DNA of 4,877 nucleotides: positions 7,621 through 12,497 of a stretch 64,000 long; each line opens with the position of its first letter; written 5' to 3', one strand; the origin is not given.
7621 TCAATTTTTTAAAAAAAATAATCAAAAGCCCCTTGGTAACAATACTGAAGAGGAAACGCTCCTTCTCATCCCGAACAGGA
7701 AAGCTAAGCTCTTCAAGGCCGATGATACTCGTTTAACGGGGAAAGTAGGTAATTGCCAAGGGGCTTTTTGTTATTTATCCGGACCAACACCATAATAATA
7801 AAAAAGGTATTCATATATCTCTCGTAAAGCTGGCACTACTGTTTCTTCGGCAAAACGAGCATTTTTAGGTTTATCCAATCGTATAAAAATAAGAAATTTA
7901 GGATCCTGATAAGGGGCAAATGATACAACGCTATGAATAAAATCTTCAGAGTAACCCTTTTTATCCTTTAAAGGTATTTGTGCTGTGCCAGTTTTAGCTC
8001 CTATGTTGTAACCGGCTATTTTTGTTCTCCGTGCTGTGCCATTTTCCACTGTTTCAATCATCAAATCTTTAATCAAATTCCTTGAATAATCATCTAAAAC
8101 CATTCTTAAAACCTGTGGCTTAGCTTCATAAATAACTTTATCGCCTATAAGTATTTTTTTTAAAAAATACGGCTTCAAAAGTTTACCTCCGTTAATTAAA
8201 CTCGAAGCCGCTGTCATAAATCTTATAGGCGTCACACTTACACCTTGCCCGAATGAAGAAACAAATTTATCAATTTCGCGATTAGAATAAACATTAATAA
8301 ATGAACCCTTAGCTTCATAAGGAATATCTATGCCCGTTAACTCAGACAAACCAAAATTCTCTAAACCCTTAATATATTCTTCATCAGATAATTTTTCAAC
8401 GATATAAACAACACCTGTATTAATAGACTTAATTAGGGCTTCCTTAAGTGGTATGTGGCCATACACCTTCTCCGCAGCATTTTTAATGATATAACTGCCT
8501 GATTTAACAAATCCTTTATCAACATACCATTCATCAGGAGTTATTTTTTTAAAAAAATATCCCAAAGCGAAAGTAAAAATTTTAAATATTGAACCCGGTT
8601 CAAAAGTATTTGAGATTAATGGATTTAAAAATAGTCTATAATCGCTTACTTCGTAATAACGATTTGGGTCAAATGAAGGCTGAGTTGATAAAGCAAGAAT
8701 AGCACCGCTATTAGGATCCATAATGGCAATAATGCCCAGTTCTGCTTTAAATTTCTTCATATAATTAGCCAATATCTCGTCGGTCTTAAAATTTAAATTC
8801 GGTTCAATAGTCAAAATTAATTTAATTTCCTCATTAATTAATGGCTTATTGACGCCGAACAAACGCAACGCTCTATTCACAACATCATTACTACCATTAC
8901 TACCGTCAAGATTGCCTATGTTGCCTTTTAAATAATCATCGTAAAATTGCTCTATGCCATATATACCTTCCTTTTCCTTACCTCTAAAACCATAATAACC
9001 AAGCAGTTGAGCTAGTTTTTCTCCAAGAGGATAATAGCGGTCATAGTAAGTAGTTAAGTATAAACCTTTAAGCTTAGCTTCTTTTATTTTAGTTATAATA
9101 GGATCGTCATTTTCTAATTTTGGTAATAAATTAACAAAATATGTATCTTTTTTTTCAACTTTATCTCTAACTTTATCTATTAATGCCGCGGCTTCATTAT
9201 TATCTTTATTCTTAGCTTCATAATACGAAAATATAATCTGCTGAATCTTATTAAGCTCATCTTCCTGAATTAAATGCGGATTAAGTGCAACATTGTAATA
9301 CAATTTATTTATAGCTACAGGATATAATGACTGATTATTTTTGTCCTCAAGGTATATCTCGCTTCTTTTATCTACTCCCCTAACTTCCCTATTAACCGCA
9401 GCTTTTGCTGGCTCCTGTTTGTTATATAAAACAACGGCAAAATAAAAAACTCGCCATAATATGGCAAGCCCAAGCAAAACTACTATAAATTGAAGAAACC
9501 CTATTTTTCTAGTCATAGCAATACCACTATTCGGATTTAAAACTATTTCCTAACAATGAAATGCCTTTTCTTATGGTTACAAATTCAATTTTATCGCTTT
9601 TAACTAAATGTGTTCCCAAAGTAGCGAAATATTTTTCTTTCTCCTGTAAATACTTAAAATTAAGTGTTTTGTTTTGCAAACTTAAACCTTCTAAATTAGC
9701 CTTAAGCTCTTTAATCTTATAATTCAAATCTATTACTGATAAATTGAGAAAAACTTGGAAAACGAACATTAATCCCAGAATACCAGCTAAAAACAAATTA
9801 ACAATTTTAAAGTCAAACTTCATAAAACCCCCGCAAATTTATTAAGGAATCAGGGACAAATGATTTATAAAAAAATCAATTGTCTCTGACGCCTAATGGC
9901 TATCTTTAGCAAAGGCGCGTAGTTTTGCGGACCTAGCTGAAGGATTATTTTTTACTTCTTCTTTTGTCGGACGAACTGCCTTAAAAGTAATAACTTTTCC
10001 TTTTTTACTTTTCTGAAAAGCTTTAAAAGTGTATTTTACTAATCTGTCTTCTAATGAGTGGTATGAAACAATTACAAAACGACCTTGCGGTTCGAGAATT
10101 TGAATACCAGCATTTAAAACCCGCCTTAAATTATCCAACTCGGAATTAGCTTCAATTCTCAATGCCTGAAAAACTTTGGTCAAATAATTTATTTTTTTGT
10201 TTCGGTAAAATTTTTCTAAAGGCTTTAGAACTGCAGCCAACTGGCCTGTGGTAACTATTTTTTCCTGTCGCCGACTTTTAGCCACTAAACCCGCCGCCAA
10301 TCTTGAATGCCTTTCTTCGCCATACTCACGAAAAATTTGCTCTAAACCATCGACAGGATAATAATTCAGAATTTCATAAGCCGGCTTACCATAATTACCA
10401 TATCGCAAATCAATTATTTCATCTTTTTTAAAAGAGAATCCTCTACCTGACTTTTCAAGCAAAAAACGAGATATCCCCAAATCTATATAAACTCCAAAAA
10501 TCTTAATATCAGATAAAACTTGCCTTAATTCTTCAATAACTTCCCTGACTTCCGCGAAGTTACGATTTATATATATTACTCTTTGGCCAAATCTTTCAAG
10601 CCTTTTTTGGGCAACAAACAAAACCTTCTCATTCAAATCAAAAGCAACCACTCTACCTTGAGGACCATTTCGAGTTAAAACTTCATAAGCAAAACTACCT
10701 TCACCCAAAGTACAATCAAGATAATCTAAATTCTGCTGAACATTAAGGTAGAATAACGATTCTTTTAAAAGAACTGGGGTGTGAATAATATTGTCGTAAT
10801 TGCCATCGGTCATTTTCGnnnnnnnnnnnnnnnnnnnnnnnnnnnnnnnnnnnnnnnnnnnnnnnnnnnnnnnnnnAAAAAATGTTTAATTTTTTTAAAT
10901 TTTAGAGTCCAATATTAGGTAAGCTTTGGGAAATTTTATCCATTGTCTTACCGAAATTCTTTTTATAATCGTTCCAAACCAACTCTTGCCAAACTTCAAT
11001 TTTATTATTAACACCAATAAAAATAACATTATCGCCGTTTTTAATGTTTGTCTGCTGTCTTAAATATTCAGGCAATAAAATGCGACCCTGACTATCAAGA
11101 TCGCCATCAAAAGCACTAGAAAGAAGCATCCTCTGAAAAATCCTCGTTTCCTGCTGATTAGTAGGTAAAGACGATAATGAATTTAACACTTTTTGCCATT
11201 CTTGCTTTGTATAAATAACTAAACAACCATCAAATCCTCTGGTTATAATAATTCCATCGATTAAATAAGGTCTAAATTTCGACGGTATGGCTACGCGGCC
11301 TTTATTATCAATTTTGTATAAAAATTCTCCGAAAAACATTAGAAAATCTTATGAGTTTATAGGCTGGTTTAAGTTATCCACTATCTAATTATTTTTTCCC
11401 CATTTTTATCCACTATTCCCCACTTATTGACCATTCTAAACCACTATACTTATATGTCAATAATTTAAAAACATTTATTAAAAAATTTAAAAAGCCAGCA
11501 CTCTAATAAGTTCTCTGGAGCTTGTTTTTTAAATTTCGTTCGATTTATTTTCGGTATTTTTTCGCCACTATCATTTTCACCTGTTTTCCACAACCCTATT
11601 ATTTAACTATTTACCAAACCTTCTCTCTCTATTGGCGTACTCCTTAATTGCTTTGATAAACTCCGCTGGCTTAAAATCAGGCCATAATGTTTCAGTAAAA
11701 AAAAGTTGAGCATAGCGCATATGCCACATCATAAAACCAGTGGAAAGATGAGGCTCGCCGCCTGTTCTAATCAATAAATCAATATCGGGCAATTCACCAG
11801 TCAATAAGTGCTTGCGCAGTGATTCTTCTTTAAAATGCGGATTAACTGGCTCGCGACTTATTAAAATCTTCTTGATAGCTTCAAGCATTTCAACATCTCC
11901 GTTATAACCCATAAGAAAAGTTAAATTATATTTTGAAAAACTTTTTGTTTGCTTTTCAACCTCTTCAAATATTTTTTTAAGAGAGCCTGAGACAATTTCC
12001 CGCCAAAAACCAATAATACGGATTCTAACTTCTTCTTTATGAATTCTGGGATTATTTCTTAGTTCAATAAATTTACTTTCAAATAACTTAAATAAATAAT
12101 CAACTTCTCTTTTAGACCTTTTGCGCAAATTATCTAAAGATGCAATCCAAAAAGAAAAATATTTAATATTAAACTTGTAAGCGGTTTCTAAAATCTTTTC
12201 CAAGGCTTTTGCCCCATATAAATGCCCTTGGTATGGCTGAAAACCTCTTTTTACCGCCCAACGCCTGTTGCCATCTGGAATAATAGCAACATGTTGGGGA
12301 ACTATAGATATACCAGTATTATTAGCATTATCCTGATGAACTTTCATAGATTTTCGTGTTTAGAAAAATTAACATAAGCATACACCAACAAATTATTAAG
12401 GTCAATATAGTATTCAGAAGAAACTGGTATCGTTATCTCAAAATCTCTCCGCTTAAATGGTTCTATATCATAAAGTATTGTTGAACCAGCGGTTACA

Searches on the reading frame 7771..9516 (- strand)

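Call 34: search_protein_families(library=pfam, proteins=[window:7771-9516:-], max_evalue=0.001)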
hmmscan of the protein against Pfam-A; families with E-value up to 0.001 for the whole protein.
window:7771-9516:- (581 aa): 2 families
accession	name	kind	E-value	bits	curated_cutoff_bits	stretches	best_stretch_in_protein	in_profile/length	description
PF00905.27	Transpeptidase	-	7.1e-58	196.6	22.1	1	261-567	1-297/299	Penicillin binding protein transpeptidase domain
PF03717.20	PBP_dimer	-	4.8e-10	40.6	24.4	1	66-201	16-163/180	Penicillin-binding Protein dimerisation domain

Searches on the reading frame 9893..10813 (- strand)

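Call 70: search_protein_families(library=pfam, proteins=[window:9893-10813:-], max_evalue=0.0001)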
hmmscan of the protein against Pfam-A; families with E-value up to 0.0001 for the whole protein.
window:9893-10813:- (306 aa): 4 families
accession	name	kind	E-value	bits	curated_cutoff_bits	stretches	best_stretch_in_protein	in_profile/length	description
PF01795.25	Methyltransf_5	-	1e-79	268.6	27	1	9-303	2-308/309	MraW methylase family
PF13847.12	Methyltransf_31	-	4.4e-06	26.9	27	0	28-77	4-53/145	Methyltransferase domain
PF01209.24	Ubie_methyltran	-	2.2e-05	24.3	20.1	0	24-84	44-105/233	ubiE/COQ5 methyltransferase family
PF01728.25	FtsJ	-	4e-05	24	24.1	0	26-104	20-100/181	FtsJ-like methyltransferase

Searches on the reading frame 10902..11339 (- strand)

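Call 33: search_protein_families(library=pfam, proteins=[window:10902-11339:-], max_evalue=0.01)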
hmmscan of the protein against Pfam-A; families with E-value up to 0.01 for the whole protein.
window:10902-11339:- (145 aa): 2 families
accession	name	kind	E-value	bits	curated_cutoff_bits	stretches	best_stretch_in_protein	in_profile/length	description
PF02381.23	MraZ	-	1.8e-31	108.3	23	2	1-70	1-71/72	MraZ protein, putative antitoxin-like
PF04014.23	MazE_antitoxin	-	0.0013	19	24.7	0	82-115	5-39/48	Antidote-toxin recognition MazE, bacterial antitoxin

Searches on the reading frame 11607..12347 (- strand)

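Call 33: search_protein_families(library=pfam, proteins=[window:11607-12347:-], max_evalue=0.01)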
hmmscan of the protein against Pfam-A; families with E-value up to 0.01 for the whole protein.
window:11607-12347:- (246 aa): 1 family
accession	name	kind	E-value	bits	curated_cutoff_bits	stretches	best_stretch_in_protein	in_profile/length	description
PF01255.24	Prenyltransf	-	1.1e-60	205.4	27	1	23-245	1-219/219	Putative undecaprenyl diphosphate synthase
